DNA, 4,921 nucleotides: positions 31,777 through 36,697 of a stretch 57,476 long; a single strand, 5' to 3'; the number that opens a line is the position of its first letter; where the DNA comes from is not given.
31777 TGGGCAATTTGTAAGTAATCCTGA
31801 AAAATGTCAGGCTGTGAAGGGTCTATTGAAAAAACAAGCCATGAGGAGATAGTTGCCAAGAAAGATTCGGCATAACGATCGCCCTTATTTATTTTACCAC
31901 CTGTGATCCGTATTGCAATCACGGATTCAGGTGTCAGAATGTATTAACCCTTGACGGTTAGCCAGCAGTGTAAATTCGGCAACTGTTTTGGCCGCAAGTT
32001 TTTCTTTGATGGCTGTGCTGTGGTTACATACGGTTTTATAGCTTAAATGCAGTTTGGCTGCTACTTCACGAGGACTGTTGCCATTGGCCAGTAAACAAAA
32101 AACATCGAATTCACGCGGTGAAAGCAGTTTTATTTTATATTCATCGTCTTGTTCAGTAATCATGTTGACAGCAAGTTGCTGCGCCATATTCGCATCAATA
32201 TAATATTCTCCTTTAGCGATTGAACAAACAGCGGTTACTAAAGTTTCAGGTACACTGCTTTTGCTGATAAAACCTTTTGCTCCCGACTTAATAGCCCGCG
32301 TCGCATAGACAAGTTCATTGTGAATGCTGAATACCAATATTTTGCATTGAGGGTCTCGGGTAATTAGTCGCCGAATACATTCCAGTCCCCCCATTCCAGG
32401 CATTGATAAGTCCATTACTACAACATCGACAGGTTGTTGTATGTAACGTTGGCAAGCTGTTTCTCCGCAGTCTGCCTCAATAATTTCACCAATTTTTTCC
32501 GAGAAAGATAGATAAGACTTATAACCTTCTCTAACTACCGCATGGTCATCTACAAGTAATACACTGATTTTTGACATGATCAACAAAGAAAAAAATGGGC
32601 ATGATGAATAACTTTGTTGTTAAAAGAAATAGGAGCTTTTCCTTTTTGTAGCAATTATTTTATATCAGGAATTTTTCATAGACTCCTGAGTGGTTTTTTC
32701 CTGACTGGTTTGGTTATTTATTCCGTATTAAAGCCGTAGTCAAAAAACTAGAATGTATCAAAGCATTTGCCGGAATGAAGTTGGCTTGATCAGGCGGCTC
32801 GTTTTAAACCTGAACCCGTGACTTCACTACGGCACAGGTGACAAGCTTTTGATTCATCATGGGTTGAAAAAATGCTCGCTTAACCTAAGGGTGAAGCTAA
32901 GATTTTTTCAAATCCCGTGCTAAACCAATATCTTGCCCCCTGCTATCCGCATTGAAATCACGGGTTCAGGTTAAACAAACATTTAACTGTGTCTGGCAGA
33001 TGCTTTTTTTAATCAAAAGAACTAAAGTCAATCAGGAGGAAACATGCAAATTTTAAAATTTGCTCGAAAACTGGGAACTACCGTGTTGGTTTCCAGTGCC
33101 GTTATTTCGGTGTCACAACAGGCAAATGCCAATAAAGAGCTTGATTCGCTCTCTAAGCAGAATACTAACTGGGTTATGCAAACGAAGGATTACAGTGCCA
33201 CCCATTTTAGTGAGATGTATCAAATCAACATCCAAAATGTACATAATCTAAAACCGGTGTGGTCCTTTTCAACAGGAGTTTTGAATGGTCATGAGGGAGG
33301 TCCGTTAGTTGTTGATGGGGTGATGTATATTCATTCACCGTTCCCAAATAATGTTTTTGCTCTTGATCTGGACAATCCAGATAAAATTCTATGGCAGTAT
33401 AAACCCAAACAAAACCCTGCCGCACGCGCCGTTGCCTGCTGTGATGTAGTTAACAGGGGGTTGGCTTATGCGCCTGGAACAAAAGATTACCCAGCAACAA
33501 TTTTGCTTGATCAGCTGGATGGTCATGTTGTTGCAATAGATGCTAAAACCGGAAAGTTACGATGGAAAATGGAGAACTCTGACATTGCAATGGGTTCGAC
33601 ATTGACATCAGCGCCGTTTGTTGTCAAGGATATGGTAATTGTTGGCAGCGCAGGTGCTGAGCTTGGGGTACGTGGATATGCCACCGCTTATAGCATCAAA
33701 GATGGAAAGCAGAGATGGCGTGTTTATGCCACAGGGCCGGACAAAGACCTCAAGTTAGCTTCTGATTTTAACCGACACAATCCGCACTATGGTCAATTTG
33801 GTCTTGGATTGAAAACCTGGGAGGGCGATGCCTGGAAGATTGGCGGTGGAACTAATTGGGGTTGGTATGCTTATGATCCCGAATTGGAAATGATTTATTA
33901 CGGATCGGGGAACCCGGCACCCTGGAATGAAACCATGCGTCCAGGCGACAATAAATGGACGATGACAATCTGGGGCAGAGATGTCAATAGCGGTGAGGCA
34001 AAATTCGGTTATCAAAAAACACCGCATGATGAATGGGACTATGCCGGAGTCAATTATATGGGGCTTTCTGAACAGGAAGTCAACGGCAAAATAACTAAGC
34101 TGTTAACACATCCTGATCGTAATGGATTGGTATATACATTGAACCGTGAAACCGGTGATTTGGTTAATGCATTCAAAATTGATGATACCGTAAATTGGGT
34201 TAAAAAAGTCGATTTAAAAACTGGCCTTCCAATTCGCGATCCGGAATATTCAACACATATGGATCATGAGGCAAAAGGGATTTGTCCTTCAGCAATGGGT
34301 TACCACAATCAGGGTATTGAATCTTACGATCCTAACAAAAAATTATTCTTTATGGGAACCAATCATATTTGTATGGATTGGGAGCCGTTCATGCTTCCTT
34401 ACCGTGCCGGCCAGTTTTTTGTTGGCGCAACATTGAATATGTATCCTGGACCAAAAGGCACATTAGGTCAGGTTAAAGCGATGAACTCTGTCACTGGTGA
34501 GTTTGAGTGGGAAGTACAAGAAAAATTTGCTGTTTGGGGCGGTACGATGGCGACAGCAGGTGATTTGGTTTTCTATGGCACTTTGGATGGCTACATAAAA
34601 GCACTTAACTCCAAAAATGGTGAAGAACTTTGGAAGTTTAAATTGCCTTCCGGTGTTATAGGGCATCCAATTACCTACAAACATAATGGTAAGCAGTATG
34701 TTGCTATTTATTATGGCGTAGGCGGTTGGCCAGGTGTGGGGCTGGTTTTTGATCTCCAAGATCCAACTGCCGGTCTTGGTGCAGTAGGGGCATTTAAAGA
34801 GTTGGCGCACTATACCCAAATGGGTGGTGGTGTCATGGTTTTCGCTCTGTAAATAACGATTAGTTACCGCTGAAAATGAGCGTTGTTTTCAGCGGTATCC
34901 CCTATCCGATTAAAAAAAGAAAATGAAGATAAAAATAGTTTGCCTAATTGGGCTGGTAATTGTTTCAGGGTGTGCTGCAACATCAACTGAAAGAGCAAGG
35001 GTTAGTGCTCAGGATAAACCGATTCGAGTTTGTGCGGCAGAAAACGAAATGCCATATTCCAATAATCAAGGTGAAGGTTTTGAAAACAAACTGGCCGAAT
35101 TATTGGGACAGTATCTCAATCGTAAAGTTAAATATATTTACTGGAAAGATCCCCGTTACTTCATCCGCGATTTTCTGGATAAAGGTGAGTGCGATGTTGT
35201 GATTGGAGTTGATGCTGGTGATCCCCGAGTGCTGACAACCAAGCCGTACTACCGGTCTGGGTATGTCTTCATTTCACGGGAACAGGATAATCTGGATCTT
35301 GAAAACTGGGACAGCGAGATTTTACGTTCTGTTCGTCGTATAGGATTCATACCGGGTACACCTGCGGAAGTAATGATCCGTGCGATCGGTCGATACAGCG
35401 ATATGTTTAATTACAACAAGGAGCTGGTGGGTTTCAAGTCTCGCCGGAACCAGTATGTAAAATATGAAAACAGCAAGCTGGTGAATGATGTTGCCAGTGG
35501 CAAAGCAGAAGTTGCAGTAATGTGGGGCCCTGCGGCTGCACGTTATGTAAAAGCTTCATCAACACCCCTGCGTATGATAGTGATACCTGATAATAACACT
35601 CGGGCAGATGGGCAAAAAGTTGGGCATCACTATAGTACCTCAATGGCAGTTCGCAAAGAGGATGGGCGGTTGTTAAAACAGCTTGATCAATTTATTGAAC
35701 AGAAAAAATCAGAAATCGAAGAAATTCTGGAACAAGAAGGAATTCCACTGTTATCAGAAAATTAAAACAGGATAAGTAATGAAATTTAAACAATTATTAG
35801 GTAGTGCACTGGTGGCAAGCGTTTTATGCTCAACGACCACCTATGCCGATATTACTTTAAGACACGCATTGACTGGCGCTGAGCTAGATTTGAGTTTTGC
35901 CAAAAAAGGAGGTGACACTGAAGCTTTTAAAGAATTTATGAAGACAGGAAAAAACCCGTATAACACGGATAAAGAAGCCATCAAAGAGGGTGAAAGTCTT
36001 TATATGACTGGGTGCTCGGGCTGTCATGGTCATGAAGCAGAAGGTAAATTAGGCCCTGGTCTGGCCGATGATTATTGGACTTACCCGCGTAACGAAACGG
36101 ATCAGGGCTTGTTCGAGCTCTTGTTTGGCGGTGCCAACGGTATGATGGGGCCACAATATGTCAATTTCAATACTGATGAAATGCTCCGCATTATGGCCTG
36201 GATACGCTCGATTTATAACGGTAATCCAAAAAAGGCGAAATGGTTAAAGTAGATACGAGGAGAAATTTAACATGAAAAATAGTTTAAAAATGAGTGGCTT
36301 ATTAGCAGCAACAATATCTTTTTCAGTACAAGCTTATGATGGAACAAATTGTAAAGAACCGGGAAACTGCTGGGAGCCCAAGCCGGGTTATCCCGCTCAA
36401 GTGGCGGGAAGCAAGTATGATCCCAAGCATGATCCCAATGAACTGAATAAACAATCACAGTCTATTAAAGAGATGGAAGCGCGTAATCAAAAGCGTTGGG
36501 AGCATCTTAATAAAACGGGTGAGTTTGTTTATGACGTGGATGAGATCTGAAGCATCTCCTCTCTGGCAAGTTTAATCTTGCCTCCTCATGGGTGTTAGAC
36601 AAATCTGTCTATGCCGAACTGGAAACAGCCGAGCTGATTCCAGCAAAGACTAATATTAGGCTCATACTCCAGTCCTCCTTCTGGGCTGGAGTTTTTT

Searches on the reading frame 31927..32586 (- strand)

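Call 57: search_protein_families(library=pfam, proteins=[window:31927-32586:-], max_evalue=0.00001)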
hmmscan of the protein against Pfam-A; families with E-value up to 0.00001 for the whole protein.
window:31927-32586:- (219 aa): 2 families
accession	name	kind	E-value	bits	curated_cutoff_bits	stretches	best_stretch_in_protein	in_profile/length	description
PF00072.30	Response_reg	-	1.8e-27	96.2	30.2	1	9-120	1-110/111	Response regulator receiver domain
PF00196.25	GerE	-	1.5e-11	44.2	23.5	1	154-207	2-55/57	Bacterial regulatory proteins, luxR family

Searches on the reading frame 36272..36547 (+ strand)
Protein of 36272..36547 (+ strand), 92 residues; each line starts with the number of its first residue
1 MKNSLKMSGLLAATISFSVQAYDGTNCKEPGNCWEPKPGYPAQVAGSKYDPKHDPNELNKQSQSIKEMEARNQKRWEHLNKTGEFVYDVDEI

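Call 45: search_solved_structures(query=window:36272-36547:+, max_evalue=0.001, show_alignments=5)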
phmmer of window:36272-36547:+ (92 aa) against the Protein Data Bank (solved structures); distinct sequences matched with E-value up to 0.001: 6.
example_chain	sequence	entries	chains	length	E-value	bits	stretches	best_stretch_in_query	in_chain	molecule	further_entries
4tqo_I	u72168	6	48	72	3.2e-36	126.6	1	22-92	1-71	Methanol dehydrogenase, small subunit | Methanol dehydrogenase [cytochrome c] subunit 2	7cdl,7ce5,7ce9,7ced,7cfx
1h4i_B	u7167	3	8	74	2.7e-32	114.1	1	22-91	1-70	METHANOL DEHYDROGENASE SUBUNIT 2 | Methanol dehydrogenase [cytochrome c] subunit 2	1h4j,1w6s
2d0v_B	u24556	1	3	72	1e-30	109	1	22-92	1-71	methanol dehydrogenase small subunit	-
1g72_B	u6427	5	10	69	1.4e-30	108.6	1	22-89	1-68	METHANOL DEHYDROGENASE LIGHT SUBUNIT | Methanol dehydrogenase subunit 2 | METHANOL DEHYDROGENASE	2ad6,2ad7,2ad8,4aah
1lrw_B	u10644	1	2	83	3.1e-29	104.3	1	22-92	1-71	methanol dehydrogenase subunit 2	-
5xm3_B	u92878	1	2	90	3.8e-26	94.4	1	8-87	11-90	Methanol dehydrogenase [cytochrome c] subunit 2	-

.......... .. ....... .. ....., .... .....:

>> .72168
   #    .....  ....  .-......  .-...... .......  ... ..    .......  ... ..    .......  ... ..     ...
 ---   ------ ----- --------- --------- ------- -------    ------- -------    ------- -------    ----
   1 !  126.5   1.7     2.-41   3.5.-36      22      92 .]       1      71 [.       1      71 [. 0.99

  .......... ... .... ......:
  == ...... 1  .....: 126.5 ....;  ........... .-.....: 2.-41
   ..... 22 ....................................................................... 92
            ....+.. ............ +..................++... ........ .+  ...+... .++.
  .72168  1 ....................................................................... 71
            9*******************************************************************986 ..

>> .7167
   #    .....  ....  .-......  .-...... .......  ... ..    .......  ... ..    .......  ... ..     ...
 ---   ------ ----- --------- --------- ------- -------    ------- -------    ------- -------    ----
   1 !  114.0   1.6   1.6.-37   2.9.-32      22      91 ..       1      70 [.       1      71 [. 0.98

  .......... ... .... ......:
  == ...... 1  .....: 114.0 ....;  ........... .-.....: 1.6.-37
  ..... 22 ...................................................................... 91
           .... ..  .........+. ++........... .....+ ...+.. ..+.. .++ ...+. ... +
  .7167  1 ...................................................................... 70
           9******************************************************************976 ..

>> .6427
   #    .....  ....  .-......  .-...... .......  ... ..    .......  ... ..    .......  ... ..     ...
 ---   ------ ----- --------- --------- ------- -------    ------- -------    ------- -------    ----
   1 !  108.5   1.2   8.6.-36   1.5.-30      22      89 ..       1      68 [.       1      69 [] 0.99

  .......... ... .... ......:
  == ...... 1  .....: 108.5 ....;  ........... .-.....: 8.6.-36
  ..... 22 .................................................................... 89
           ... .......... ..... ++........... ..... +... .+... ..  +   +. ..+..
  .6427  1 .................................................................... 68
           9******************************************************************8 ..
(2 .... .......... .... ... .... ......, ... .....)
